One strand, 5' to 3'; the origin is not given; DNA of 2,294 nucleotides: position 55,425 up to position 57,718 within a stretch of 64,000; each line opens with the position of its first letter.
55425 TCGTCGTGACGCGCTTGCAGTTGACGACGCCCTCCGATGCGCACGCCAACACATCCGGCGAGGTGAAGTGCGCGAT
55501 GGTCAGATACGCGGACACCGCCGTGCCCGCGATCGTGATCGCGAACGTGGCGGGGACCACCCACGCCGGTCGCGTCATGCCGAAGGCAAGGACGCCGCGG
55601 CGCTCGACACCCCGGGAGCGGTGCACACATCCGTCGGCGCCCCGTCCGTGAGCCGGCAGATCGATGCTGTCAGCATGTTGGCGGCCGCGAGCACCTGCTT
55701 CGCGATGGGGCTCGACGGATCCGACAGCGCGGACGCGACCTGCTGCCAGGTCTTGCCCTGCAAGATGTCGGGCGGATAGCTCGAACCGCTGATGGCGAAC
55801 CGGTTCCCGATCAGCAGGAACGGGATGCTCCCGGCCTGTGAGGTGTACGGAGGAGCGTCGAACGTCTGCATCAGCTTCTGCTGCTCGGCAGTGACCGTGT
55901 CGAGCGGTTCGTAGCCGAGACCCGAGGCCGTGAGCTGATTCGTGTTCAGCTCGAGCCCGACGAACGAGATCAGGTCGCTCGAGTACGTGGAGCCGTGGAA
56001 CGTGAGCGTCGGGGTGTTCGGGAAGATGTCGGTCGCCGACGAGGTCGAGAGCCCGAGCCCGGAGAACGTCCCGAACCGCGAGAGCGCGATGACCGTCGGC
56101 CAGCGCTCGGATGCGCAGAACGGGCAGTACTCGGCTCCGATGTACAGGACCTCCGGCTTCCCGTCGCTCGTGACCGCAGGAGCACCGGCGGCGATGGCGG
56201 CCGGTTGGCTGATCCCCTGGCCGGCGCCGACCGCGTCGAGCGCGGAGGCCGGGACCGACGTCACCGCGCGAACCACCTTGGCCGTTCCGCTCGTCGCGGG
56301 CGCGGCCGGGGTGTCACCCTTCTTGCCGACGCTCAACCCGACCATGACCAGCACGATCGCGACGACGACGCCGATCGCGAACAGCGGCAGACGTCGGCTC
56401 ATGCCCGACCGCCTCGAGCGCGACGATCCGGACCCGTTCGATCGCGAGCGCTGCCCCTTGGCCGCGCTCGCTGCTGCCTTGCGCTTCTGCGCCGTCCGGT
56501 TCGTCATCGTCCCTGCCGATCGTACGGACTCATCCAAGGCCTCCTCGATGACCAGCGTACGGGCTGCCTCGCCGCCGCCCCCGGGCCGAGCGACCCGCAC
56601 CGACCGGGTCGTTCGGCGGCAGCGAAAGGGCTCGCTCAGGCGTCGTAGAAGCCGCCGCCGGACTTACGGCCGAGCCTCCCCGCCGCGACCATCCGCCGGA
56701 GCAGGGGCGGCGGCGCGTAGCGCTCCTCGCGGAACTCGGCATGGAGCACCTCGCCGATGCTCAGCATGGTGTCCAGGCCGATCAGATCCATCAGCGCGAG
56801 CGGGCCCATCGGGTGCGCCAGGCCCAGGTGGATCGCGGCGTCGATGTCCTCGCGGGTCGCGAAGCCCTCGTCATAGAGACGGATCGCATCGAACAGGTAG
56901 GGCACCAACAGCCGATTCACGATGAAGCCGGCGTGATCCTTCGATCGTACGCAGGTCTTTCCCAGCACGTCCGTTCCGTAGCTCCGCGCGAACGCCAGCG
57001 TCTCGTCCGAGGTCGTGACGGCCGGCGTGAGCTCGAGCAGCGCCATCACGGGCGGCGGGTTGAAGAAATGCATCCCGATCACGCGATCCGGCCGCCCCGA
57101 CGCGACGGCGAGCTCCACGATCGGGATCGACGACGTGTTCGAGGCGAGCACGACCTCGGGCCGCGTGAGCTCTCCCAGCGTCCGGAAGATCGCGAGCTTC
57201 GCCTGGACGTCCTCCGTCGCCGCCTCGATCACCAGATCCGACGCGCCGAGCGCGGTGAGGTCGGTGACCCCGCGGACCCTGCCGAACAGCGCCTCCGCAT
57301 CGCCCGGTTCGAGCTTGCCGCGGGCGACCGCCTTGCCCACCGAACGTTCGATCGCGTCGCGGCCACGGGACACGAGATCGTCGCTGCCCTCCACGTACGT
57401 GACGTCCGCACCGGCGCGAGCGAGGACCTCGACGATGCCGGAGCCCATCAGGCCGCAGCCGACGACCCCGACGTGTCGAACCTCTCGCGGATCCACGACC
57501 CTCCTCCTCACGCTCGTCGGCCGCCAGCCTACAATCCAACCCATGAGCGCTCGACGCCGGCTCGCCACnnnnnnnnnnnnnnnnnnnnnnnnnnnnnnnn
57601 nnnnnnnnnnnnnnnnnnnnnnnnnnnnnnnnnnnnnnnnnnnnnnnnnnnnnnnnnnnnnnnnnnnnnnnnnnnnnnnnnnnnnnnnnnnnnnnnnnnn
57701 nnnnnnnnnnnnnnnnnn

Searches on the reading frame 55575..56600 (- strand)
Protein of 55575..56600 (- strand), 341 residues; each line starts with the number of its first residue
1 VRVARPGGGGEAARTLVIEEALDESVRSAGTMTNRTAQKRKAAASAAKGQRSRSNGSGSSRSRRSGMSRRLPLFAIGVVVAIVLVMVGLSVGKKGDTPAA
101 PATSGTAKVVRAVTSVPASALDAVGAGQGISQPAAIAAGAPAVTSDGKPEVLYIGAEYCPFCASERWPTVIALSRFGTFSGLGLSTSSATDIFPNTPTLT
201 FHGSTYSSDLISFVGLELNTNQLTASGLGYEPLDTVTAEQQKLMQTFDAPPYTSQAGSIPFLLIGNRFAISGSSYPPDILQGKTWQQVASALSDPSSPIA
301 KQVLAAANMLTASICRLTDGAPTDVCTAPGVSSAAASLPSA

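Call 77: search_protein_families(library=pfam, proteins=[window:55575-56600:-], max_evalue=0.0001)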
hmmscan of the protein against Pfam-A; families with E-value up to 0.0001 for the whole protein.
window:55575-56600:- (341 aa): 1 family
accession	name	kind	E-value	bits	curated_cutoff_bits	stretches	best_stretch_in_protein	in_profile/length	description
PF06053.17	DUF929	-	1.7e-28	100.1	24.6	1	143-315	10-204/205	Domain of unknown function (DUF929)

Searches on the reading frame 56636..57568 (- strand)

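Call 77: search_protein_families(library=pfam, proteins=[window:56636-57568:-], max_evalue=0.0001)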
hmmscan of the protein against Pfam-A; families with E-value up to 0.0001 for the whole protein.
window:56636-57568:- (310 aa): 2 families
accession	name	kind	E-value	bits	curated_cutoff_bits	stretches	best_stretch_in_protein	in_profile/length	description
PF02737.24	3HCDH_N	-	1.6e-52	178.5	22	1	32-211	1-179/180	3-hydroxyacyl-CoA dehydrogenase, NAD binding domain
PF00725.27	3HCDH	-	2.6e-35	121.3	22.1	1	214-309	1-96/97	3-hydroxyacyl-CoA dehydrogenase, C-terminal domain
